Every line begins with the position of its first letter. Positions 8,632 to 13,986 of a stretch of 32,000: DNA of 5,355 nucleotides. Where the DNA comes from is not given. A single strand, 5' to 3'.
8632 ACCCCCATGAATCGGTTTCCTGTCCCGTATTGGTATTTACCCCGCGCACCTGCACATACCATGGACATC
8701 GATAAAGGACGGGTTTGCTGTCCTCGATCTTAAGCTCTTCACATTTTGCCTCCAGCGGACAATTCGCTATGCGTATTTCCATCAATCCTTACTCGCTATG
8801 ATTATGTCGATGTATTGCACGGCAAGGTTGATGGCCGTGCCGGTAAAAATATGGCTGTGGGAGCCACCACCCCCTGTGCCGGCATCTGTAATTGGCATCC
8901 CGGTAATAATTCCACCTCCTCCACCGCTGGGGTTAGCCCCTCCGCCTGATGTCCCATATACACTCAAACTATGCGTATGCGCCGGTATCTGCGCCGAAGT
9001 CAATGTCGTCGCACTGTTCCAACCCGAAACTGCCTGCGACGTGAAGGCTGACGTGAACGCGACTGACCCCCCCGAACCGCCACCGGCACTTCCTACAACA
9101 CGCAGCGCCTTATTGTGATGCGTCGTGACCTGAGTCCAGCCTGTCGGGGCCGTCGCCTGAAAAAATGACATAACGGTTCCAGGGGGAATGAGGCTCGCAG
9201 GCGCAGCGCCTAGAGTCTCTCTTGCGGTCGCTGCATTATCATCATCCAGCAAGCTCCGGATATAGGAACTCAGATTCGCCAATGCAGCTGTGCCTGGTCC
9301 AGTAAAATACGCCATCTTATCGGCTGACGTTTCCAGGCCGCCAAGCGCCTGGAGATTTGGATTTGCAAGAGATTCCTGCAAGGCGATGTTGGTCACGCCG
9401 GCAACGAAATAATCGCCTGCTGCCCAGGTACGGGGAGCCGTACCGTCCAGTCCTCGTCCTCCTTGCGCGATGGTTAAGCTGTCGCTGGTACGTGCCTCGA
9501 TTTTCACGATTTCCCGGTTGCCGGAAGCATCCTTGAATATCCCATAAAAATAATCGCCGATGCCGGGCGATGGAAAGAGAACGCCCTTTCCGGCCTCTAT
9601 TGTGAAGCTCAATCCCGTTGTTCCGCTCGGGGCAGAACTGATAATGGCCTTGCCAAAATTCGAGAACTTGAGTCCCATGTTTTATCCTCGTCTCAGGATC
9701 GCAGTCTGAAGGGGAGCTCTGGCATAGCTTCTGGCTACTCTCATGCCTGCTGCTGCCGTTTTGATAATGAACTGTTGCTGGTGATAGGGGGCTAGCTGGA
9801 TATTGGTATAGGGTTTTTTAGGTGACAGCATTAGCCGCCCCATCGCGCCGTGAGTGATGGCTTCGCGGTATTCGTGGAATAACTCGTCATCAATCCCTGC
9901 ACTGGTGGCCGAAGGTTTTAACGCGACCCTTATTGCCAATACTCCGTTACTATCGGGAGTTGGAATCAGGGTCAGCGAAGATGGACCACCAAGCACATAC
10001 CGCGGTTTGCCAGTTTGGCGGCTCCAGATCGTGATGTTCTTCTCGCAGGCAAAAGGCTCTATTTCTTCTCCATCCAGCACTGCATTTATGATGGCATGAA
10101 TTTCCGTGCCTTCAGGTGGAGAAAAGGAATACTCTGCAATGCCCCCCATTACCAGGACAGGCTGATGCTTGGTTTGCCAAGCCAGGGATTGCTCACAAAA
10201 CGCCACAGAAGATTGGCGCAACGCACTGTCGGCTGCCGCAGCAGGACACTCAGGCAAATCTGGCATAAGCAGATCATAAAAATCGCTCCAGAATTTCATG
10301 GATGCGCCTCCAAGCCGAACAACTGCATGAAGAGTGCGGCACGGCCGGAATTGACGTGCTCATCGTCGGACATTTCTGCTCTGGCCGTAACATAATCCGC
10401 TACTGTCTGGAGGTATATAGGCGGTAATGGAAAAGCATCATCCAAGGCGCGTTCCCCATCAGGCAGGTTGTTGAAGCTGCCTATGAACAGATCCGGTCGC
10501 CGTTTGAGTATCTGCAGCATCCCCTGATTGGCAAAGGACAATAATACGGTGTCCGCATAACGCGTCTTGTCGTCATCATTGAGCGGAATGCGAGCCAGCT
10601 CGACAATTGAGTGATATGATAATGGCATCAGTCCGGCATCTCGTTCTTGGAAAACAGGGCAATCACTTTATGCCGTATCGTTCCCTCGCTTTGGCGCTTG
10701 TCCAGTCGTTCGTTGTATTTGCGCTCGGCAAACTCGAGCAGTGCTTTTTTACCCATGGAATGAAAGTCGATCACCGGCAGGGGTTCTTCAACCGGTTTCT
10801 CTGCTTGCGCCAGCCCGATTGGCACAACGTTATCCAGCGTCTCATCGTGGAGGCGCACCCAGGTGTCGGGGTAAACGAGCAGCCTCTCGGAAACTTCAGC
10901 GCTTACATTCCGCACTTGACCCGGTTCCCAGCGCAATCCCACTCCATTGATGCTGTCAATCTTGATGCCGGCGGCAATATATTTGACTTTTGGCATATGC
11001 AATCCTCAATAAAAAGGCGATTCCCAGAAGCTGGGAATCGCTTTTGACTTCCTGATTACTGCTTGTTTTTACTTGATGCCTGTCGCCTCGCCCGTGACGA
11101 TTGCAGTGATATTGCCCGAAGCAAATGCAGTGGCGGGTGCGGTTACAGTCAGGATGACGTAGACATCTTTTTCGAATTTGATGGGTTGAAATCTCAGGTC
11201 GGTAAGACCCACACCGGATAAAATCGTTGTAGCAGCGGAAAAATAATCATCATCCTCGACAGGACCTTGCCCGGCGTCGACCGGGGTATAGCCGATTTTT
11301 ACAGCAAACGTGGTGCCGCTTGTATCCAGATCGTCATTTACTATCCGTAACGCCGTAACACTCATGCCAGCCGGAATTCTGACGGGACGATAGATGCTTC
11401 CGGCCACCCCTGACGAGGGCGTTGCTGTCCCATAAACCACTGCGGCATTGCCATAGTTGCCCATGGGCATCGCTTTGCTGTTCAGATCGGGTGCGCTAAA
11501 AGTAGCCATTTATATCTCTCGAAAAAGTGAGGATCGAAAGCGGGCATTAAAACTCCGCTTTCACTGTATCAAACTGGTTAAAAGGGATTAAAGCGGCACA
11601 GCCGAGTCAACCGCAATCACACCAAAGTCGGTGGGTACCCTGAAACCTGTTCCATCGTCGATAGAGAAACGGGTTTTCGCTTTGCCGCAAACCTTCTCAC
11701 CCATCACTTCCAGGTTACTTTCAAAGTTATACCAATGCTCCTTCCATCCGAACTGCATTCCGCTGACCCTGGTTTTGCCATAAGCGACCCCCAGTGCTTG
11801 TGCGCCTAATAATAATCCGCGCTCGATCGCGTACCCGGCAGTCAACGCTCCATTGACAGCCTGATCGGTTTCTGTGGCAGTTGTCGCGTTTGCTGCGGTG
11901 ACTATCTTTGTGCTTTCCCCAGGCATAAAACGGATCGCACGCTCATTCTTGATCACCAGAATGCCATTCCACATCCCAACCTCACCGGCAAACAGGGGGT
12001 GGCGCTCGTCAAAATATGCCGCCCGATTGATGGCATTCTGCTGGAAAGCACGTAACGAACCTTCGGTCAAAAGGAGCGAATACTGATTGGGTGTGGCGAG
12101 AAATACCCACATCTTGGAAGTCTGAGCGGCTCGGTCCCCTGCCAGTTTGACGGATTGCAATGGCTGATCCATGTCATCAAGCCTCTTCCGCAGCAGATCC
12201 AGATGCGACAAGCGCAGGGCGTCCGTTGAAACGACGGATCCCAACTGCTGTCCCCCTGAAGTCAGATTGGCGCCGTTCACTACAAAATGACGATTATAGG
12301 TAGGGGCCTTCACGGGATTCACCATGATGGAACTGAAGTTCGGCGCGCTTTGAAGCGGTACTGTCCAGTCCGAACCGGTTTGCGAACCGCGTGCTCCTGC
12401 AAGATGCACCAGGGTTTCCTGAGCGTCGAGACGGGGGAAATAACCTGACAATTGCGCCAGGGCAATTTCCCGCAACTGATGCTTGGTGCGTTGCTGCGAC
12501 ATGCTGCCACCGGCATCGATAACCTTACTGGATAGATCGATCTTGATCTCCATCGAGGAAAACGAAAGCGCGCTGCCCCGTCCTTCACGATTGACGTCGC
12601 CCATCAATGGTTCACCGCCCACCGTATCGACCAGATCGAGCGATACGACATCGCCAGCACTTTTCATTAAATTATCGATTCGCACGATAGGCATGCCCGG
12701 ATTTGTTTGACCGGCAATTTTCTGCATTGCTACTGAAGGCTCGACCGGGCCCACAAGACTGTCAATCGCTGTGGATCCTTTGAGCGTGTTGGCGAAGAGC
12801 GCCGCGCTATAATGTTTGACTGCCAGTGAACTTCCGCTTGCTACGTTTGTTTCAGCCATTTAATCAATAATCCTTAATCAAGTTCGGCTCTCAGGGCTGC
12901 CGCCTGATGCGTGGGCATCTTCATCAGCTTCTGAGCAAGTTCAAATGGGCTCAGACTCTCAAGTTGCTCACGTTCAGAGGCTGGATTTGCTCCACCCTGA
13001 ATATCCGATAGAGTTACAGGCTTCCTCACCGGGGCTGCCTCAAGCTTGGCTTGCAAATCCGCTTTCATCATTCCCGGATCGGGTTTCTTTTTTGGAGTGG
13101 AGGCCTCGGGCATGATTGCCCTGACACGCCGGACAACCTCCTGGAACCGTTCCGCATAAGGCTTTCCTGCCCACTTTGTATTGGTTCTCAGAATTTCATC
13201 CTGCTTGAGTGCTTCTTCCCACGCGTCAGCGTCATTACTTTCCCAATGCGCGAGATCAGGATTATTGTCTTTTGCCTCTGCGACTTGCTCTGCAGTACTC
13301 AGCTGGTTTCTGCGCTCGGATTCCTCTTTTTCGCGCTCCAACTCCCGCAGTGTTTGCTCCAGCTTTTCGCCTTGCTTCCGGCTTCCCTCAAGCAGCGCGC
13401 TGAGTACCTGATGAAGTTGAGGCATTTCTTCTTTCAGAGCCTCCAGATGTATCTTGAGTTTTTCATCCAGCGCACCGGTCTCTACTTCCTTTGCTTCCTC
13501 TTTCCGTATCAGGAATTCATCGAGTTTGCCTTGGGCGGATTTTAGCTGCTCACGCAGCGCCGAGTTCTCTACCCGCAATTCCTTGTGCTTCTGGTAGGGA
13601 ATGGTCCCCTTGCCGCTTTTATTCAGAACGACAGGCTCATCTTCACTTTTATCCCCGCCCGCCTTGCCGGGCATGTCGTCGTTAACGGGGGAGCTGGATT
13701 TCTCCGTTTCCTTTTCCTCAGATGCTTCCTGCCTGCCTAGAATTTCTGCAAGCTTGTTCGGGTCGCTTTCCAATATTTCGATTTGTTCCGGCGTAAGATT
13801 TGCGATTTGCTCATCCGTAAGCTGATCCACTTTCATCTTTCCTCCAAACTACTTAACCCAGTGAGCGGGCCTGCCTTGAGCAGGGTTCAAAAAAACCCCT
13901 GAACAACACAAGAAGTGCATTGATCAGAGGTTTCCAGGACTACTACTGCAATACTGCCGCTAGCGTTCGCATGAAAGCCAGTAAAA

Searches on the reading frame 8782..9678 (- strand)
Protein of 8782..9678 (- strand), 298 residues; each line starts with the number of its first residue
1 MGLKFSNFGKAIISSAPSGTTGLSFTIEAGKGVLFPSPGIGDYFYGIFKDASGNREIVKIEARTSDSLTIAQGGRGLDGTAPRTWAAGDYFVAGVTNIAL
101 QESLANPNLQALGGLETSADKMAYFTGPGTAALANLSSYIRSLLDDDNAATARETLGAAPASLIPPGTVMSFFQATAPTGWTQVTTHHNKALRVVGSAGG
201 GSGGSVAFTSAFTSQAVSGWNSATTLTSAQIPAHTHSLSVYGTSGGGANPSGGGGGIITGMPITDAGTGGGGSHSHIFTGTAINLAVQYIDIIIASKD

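Call 25: search_protein_families(library=pfam, proteins=[window:8782-9678:-], max_evalue=0.1)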
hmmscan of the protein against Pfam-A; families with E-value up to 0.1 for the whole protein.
window:8782-9678:- (298 aa): 1 family
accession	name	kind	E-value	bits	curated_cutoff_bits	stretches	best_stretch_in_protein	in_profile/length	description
PF21939.1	Gp10_C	-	0.04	15.3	27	1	160-286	20-119/139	Baseplate structural protein Gp10, C-terminal domain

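Call 42: search_protein_families(library=phrogs, proteins=[window:8782-9678:-], max_evalue=0.001)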
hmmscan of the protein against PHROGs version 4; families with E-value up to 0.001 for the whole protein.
window:8782-9678:- (298 aa): 7 families
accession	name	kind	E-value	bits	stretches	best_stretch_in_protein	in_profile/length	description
phrog_8469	-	tail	4.3e-18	66.7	1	1-250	1-209/303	tail fiber protein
phrog_6427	-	unknown function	2.1e-11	44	1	10-109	11-109/675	-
phrog_24607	-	tail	4.8e-10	39.6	1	46-156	34-151/674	tail protein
phrog_2631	-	tail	2.9e-08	33.8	1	91-190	408-507/644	tail fiber protein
phrog_36707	-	tail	5.2e-07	30.7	1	93-191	103-204/288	tail fiber protein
phrog_30299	-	tail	5.1e-06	26.6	1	1-97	1-93/425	tail fiber protein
phrog_11303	-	tail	0.00035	21.5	1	107-158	95-146/231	tail fiber protein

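Call 78: search_protein_families(library=ncbifam, proteins=[window:8782-9678:-], max_evalue=0.01)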
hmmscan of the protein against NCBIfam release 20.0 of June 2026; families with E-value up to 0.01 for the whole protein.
window:8782-9678:- (298 aa): 0 families

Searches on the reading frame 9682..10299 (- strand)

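Call 25: search_protein_families(library=pfam, proteins=[window:9682-10299:-], max_evalue=0.1)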
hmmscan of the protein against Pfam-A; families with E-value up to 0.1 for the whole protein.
window:9682-10299:- (205 aa): 1 family
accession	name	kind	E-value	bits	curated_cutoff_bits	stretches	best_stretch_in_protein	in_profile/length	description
PF24175.2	SU10_adaptor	-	1.8e-08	35.5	27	1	19-196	20-190/194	SU10 adaptor protein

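Call 42: search_protein_families(library=phrogs, proteins=[window:9682-10299:-], max_evalue=0.001)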
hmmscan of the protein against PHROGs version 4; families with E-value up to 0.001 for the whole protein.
window:9682-10299:- (205 aa): 1 family
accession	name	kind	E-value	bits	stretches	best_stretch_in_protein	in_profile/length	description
phrog_437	-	head and packaging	1.6e-43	149.7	1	1-199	1-197/203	virion structural protein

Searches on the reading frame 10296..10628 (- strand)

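Call 25: search_protein_families(library=pfam, proteins=[window:10296-10628:-], max_evalue=0.1)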
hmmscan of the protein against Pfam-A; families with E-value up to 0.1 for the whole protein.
window:10296-10628:- (110 aa): 1 family
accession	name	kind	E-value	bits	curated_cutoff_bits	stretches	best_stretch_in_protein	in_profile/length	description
PF24175.2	SU10_adaptor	-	0.0013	19.6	27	1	65-104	136-174/194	SU10 adaptor protein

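Call 42: search_protein_families(library=phrogs, proteins=[window:10296-10628:-], max_evalue=0.001)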
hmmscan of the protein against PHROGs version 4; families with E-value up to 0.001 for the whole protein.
window:10296-10628:- (110 aa): 2 families
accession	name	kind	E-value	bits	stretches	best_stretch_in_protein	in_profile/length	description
phrog_23601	-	unknown function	7.3e-36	123.6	1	4-105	5-107/115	-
phrog_399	-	head and packaging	7.1e-10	39.8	1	61-105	149-194/220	structural protein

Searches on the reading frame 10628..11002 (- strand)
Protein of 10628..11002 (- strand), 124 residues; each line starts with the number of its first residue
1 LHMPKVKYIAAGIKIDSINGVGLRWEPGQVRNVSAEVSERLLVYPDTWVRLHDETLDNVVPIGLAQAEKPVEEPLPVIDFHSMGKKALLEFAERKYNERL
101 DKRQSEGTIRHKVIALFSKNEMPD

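Call 25: search_protein_families(library=pfam, proteins=[window:10628-11002:-], max_evalue=0.1)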
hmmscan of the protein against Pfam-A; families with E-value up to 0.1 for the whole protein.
window:10628-11002:- (124 aa): 1 family
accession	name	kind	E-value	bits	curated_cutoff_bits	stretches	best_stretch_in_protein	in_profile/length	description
PF17588.7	DUF5486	-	0.019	15.3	27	1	94-121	18-45/53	Family of unknown function (DUF5486)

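Call 42: search_protein_families(library=phrogs, proteins=[window:10628-11002:-], max_evalue=0.001)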
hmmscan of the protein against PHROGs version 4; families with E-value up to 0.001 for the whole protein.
window:10628-11002:- (124 aa): 1 family
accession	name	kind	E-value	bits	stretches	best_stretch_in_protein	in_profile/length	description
phrog_19474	-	unknown function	2.8e-08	34.7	0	6-50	32-77/161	-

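Call 45: search_dna_similar(query=window:10628-11002:-, collection=phages, mode=protein, max_rows=25, max_evalue=0.01)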
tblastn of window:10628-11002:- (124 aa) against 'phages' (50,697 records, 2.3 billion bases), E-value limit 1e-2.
Records with a match: 2; places in all: 2; records where one place covers at least 80% of the query: 2.
Best place of each record, by identity: <60% 2.
By first word of the organism name: Pseudomonas 1; Achromobacter 1.
By host as written in the record: Pseudomonas stutzeri 1; Achromobacter sp. 1.
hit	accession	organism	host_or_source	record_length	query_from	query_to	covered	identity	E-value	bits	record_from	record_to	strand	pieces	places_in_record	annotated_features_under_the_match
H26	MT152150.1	Pseudomonas phage 8P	Pseudomonas stutzeri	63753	6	113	87%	29.9%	1e-3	43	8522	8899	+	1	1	hypothetical protein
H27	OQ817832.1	Achromobacter phage CF418P1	Achromobacter sp.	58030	6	116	90%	26.0%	4e-4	44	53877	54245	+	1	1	hypothetical protein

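Call 77: search_protein_families(library=padloc, proteins=[window:10628-11002:-], max_evalue=0.01)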
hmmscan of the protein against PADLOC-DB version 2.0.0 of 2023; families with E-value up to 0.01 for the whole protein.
window:10628-11002:- (124 aa): 0 families

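Call 78: search_protein_families(library=ncbifam, proteins=[window:10628-11002:-], max_evalue=0.01)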
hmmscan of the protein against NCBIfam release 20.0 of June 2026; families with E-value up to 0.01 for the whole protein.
window:10628-11002:- (124 aa): 0 families

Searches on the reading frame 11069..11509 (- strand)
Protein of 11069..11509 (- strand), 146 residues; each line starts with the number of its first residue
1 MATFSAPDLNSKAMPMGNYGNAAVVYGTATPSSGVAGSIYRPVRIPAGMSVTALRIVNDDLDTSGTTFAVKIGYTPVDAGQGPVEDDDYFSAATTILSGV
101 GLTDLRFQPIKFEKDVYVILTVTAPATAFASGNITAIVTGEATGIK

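Call 25: search_protein_families(library=pfam, proteins=[window:11069-11509:-], max_evalue=0.1)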
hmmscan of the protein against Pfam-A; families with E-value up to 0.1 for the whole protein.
window:11069-11509:- (146 aa): 0 families

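Call 42: search_protein_families(library=phrogs, proteins=[window:11069-11509:-], max_evalue=0.001)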
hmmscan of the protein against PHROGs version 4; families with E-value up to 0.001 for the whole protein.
window:11069-11509:- (146 aa): 2 families
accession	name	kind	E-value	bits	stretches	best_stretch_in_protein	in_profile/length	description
phrog_486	-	head and packaging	3e-06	28.7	1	2-138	2-120/127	virion structural protein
phrog_8260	-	head and packaging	0.00058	20.8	1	24-144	37-157/159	virion structural protein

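Call 77: search_protein_families(library=padloc, proteins=[window:11069-11509:-], max_evalue=0.01)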
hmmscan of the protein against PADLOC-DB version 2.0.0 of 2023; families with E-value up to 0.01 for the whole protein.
window:11069-11509:- (146 aa): 0 families

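Call 78: search_protein_families(library=ncbifam, proteins=[window:11069-11509:-], max_evalue=0.01)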
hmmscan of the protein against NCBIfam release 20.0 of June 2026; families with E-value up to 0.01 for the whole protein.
window:11069-11509:- (146 aa): 0 families

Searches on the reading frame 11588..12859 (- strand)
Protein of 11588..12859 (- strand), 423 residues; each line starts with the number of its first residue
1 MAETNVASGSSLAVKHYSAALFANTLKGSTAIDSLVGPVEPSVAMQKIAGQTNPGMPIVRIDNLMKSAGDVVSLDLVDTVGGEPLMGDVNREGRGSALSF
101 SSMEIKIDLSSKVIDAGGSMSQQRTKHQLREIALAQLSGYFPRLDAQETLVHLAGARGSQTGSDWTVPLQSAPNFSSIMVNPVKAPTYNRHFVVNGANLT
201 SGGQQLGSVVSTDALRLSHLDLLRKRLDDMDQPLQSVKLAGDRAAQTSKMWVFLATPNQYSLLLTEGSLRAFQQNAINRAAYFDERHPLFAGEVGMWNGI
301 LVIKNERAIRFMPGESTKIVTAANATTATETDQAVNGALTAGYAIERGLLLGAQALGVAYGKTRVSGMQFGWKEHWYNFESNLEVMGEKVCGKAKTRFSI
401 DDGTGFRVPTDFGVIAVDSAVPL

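Call 6: search_protein_families(library=pfam, proteins=[window:11588-12859:-], max_evalue=1)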
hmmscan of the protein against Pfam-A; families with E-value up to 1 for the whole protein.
window:11588-12859:- (423 aa): 1 family
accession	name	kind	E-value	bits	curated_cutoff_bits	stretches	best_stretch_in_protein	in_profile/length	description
PF13252.12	Phage_capsid_3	-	2e-158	527.7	23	1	5-422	1-375/376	Phage capsid protein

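Call 7: search_protein_families(library=phrogs, proteins=[window:11588-12859:-], max_evalue=0.01)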
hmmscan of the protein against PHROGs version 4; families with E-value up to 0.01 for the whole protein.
window:11588-12859:- (423 aa): 4 families
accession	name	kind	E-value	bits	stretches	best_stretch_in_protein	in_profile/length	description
phrog_334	-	head and packaging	8.5e-107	358.5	1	1-422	1-380/381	major head protein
phrog_13784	-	unknown function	8.8e-36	124.6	1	10-177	6-176/177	-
phrog_31117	-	unknown function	1.5e-09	39.1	1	308-422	8-109/110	-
phrog_30956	-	unknown function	0.00044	21.4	1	10-77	6-76/87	-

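Call 11: search_dna_similar(query=window:11588-12859:-, collection=phages, mode=protein, max_rows=25)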
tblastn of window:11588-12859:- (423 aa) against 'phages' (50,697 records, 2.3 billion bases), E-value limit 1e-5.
Records with a match: 395; places in all: 395; records where one place covers at least 80% of the query: 350.
Best place of each record, by identity: <60% 395.
By first word of the organism name: Vibrio 104; Stx2a-converting 80; Escherichia 73; Pseudomonas 41; Ralstonia 31; Stx2-converting 12; Burkholderia 10; Shigella 6; Stx 6; Enterobacteria 5; and 15 more.
By host as written in the record: - 206; Pseudomonas aeruginosa 19; Escherichia coli K514 (EHEC) 7; Ralstonia pseudosolanacearum 6; Ralstonia pseudosolanacearum I-31 (MT043) 5; Ralstonia solanacearum 5; Escherichia coli O157:H7 4; Escherichia coli O157:H7 Morioka V526 4; and 96 more.
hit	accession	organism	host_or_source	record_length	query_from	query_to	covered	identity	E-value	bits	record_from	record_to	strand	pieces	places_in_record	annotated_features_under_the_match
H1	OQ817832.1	Achromobacter phage CF418P1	Achromobacter sp.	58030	1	423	100%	49.9%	4e-111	364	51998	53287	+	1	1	hypothetical protein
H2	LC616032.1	Stx2a-converting phage Stx2_EH1965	-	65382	10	423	98%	36.8%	1e-46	177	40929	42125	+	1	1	none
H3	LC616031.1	Stx2a-converting phage Stx2_EH0505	-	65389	10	423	98%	36.8%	1e-46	177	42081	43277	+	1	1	none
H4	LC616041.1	Stx2a-converting phage Stx2_PV12-16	-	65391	10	423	98%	36.8%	1e-46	177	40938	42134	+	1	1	none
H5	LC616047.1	Stx2a-converting phage Stx2_6804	-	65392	10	423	98%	36.8%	1e-46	177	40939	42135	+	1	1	none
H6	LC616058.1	Stx2a-converting phage Stx2_716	-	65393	10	423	98%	36.8%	1e-46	177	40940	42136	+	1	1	none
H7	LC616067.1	Stx2a-converting phage Stx2_356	-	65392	10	423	98%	36.8%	1e-46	177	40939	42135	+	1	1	none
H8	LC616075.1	Stx2a-converting phage Stx2_06E050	-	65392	10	423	98%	36.8%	1e-46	177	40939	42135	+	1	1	none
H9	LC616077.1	Stx2a-converting phage Stx2_13518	-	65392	10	423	98%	36.8%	1e-46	177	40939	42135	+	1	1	none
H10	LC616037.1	Stx2a-converting phage Stx2_4151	-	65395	10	423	98%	36.8%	1e-46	177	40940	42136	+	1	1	none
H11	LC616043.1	Stx2a-converting phage Stx2_3725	-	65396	10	423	98%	36.8%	1e-46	177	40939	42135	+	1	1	none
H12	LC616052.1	Stx2a-converting phage Stx2_7982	-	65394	10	423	98%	36.8%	1e-46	177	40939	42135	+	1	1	none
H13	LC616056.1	Stx2a-converting phage Stx2_3772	-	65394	10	423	98%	36.8%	1e-46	177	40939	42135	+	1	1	none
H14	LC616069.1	Stx2a-converting phage Stx2_635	-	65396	10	423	98%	36.8%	1e-46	177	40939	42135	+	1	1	none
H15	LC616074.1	Stx2a-converting phage Stx2_10902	-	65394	10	423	98%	36.8%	1e-46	177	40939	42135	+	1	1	none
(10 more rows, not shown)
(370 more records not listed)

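Call 12: get_annotated_region(hit=H1, flank=12000)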
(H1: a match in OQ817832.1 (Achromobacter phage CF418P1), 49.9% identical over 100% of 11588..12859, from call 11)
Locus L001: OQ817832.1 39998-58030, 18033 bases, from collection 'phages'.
description: Achromobacter phage CF418P1, complete genome.
organism: Achromobacter phage CF418P1 (NCBI taxid 3043583)
taxonomy: Viruses; Duplodnaviria; Heunggongvirae; Uroviricota; Caudoviricetes
host: Achromobacter sp.; source: -; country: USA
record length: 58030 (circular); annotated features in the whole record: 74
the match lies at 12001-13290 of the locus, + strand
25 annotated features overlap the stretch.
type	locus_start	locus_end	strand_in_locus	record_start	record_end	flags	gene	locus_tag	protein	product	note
CDS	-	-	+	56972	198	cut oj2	-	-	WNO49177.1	putative collar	rasttk_feature_creation_tool=/opt/patric-common/ runtime/bin/phanotate version 1.5.0; ...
CDS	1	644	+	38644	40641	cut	-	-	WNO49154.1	C-5 cytosine-specific DNA methylase family protein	rasttk_feature_creation_tool=/opt/patric-common/ runtime/bin/phanotate version 1.5.0; ...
CDS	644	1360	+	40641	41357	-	-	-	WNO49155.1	hypothetical protein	rasttk_feature_creation_tool=/opt/patric-common/ runtime/bin/phanotate version 1.5.0; ...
CDS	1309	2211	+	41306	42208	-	-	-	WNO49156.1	SAM-dependent methyltransferase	rasttk_feature_creation_tool=/opt/patric-common/ runtime/bin/phanotate version 1.5.0; ...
CDS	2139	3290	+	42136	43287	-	-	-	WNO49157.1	hypothetical protein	rasttk_feature_creation_tool=/opt/patric-common/ runtime/bin/phanotate version 1.5.0; ...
CDS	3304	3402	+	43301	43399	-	-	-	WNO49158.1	hypothetical protein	rasttk_feature_creation_tool=/opt/patric-common/ runtime/bin/phanotate version 1.5.0; ...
CDS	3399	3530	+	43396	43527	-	-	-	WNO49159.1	hypothetical protein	rasttk_feature_creation_tool=/opt/patric-common/ runtime/bin/phanotate version 1.5.0; ...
CDS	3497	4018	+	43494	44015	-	-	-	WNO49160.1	hypothetical protein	rasttk_feature_creation_tool=/opt/patric-common/ runtime/bin/phanotate version 1.5.0; ...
CDS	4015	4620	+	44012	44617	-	-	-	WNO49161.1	hypothetical protein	rasttk_feature_creation_tool=/opt/patric-common/ runtime/bin/phanotate version 1.5.0; ...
CDS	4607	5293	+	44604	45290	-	-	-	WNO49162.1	hypothetical protein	rasttk_feature_creation_tool=/opt/patric-common/ runtime/bin/phanotate version 1.5.0; ...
tRNA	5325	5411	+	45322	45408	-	-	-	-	tRNA-Val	rasttk_feature_creation_tool=tRNAscan-SE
CDS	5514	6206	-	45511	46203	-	-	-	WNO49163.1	hypothetical protein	rasttk_feature_creation_tool=/opt/patric-common/ runtime/bin/phanotate version 1.5.0; ...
CDS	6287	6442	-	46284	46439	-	-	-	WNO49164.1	hypothetical protein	rasttk_feature_creation_tool=/opt/patric-common/ runtime/bin/phanotate version 1.5.0; ...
CDS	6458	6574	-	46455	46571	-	-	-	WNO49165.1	hypothetical protein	rasttk_feature_creation_tool=/opt/patric-common/ runtime/bin/phanotate version 1.5.0; ...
CDS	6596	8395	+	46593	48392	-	-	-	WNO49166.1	terminase large subunit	rasttk_feature_creation_tool=/opt/patric-common/ runtime/bin/phanotate version 1.5.0; ...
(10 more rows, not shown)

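Call 13: get_annotated_region(hit=H2, flank=9000)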
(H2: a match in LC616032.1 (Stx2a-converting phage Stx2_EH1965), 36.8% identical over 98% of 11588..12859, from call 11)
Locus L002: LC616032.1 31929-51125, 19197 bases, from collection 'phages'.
description: Stx2a-converting phage Stx2_EH1965 DNA, complete genome.
organism: Stx2a-converting phage Stx2_EH1965 (NCBI taxid 2816141)
taxonomy: Viruses; Duplodnaviria; Heunggongvirae; Uroviricota; Caudoviricetes; Sepvirinae
host: -; source: -; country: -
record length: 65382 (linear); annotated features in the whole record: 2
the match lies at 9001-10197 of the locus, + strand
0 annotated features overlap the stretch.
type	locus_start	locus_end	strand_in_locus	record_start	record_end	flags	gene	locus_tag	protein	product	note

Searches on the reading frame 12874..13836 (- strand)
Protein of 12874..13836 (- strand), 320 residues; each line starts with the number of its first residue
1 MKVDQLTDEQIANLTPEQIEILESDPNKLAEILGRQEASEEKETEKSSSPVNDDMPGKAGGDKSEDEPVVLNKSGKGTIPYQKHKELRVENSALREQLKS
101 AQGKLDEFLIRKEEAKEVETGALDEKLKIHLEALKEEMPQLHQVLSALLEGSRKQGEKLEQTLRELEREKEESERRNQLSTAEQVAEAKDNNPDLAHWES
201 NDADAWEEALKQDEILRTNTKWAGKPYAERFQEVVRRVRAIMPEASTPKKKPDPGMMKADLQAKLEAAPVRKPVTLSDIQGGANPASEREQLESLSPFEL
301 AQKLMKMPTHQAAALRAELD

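Call 6: search_protein_families(library=pfam, proteins=[window:12874-13836:-], max_evalue=1)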
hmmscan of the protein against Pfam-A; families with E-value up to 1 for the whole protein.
window:12874-13836:- (320 aa): 1 family
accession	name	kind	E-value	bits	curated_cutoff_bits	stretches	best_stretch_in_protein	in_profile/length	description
PF21967.1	MGS_C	-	0.075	13.7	27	1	154-212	4-63/110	Mannosylglycerate synthase C-terminal domain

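Call 7: search_protein_families(library=phrogs, proteins=[window:12874-13836:-], max_evalue=0.01)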
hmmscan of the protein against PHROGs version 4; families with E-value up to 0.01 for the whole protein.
window:12874-13836:- (320 aa): 2 families
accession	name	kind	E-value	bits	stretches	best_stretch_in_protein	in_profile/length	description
phrog_479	-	unknown function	1.3e-53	184.1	1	7-319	2-332/333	-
phrog_10114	-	unknown function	4.9e-12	47.2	1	171-249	17-94/171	-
